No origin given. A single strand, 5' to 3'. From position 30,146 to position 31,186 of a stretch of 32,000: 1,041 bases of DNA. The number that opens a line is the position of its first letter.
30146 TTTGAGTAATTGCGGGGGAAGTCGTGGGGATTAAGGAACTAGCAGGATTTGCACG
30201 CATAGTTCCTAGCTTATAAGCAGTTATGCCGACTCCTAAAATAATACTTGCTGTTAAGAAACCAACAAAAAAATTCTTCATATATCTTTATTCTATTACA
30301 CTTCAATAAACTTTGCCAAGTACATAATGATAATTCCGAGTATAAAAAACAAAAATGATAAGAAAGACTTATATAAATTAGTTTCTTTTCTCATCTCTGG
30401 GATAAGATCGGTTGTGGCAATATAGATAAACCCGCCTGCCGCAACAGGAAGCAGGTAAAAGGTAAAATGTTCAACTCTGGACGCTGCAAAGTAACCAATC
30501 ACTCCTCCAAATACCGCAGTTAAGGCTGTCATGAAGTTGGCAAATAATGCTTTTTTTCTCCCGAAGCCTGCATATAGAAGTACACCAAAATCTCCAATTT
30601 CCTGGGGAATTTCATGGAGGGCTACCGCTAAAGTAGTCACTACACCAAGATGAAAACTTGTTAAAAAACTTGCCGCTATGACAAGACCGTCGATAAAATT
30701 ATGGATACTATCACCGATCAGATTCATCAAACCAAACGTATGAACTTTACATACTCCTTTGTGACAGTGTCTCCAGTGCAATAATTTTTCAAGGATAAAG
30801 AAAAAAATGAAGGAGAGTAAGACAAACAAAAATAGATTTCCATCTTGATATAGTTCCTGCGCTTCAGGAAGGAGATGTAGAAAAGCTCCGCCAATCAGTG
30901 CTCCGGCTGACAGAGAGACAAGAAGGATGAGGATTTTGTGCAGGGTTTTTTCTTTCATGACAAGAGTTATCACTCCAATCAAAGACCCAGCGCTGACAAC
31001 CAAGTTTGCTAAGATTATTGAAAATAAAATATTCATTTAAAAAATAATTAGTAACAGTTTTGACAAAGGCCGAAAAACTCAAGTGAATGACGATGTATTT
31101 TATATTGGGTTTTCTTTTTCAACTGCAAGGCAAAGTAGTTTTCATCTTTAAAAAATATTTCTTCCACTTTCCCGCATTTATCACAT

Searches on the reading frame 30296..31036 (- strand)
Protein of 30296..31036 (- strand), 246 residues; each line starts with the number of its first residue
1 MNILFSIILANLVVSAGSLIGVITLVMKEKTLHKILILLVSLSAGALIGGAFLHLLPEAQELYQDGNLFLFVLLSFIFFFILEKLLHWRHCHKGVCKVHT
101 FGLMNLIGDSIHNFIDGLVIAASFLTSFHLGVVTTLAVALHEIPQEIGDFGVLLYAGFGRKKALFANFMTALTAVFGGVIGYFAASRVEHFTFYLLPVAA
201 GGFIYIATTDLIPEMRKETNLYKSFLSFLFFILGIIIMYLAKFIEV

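Call 6: search_protein_families(library=pfam, proteins=[window:30296-31036:-])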
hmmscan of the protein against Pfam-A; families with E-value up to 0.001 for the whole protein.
window:30296-31036:- (246 aa): 1 family
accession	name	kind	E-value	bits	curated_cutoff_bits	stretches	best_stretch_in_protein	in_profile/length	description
PF02535.28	Zip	-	7e-46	157.4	35.1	2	95-240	171-321/323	ZIP Zinc transporter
